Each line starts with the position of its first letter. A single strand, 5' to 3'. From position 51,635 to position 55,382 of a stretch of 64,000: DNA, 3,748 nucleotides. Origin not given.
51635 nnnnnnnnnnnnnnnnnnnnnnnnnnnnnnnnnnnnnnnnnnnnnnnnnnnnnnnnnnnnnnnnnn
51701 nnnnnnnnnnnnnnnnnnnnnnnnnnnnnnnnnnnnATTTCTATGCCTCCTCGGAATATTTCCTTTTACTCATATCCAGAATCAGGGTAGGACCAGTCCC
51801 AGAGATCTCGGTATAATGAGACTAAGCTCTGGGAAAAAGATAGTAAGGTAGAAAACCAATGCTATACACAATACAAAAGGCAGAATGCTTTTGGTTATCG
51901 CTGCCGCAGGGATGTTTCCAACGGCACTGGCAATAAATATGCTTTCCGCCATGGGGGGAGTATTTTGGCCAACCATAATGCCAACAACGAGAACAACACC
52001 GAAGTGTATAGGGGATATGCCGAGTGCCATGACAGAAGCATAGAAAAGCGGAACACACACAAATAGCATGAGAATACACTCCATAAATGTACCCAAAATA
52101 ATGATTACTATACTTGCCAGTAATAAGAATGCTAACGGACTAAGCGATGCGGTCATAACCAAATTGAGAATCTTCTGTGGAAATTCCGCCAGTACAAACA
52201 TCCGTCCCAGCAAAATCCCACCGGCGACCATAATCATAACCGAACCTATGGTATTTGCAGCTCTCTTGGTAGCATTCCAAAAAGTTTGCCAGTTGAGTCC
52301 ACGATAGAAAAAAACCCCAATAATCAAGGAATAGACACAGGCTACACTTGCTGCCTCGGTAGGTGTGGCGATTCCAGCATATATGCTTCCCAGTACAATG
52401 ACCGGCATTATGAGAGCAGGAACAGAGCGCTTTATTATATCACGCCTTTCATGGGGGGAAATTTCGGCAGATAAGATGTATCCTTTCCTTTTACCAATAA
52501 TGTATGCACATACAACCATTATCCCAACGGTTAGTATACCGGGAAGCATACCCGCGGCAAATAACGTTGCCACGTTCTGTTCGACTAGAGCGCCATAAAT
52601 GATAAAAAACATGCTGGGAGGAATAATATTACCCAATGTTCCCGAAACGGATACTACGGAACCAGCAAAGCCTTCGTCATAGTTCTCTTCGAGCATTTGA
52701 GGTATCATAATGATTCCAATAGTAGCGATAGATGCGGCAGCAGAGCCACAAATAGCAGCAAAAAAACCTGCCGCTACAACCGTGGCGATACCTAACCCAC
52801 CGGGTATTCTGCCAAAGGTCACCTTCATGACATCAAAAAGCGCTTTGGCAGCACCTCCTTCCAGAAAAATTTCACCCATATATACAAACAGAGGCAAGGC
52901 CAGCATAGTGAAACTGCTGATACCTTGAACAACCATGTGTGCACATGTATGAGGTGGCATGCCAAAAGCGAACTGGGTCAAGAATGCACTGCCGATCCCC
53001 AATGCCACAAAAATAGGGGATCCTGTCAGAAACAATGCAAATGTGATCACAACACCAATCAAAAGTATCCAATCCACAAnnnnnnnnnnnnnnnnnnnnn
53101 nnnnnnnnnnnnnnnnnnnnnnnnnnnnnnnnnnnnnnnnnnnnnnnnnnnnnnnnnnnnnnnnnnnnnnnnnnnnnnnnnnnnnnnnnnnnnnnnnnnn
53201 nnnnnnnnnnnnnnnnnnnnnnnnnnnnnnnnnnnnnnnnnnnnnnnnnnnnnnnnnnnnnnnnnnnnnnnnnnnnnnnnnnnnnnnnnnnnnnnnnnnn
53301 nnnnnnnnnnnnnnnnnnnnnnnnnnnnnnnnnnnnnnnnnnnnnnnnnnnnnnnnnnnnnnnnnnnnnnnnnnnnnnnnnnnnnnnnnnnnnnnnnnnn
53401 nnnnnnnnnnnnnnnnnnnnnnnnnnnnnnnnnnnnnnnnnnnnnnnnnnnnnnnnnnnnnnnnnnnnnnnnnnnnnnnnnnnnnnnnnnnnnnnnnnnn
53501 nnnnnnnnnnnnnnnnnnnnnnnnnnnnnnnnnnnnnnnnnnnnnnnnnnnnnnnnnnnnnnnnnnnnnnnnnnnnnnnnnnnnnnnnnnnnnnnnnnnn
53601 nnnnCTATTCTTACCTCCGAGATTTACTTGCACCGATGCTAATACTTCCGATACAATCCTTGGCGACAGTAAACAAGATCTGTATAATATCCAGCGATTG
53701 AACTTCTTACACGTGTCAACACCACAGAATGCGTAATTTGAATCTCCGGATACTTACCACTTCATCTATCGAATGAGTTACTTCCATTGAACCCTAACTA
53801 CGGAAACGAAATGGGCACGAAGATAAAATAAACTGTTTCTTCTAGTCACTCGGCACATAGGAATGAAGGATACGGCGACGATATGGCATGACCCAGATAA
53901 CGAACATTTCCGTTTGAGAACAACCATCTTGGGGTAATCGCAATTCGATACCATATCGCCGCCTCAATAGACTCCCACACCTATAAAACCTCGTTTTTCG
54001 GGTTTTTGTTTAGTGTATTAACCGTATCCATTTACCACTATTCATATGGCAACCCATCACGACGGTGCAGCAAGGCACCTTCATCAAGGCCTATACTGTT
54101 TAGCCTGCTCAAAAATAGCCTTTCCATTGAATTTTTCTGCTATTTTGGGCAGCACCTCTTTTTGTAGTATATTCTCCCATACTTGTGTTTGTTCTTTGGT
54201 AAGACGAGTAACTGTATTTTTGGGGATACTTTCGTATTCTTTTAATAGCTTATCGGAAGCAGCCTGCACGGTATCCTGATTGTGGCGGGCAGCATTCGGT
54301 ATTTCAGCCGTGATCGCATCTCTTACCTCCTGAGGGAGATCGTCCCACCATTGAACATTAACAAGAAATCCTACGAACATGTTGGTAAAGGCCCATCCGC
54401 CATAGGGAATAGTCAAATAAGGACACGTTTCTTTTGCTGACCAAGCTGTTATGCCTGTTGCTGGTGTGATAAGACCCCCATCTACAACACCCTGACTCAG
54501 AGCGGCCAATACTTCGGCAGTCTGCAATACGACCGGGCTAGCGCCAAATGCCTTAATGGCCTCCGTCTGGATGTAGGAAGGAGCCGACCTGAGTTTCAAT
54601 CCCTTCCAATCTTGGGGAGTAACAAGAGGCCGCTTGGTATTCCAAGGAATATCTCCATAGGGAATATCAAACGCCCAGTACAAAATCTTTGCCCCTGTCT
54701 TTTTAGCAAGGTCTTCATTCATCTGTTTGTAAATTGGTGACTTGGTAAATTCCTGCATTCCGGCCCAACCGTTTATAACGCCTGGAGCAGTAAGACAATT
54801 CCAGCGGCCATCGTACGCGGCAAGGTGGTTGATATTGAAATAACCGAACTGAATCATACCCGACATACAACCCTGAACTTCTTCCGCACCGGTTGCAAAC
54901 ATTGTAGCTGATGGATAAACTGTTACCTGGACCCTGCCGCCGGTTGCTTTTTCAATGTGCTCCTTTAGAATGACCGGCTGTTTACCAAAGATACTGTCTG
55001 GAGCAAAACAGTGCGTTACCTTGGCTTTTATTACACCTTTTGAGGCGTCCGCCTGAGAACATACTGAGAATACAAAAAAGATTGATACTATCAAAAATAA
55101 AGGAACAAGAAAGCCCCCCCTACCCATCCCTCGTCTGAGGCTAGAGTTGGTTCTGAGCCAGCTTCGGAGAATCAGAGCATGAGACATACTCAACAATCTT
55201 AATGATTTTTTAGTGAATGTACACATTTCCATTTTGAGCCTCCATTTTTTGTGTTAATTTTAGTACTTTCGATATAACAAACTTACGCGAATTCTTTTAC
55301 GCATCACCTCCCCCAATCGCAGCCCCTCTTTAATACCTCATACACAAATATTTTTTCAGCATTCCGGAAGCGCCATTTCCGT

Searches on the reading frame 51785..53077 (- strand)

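Call 28: search_protein_families(library=ncbifam, proteins=[window:51785-53077:-], max_evalue=1e-10)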
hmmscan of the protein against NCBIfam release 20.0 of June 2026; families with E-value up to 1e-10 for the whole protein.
window:51785-53077:- (431 aa): 3 families
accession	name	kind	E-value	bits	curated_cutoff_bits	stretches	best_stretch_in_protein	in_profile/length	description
TIGR00786.1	dctM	subfamily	7.5e-106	354.3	268.45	1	19-423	1-405/405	TRAP transporter large permease subunit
NF011634.1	PRK15060.1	equivalog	2.7e-52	178.3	800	1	7-419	16-417/425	2,3-diketo-L-gulonate TRAP transporter large permease YiaN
TIGR02123.1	TRAP_fused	subfamily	1.9e-13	50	320.65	1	61-421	171-537/615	TRAP transporter fused permease subunit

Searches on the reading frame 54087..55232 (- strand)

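Call 28: search_protein_families(library=ncbifam, proteins=[window:54087-55232:-], max_evalue=1e-10)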
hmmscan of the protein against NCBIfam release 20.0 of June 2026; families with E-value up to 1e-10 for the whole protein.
window:54087-55232:- (382 aa): 2 families
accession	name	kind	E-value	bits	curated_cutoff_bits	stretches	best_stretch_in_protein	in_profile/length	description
NF037995.1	TRAP_S1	subfamily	3.1e-32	112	50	1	71-352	1-271/271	TRAP transporter substrate-binding protein DctP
TIGR00787.1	dctP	subfamily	1.2e-26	93.7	175.05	1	89-333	18-253/257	DctP family TRAP transporter solute-binding subunit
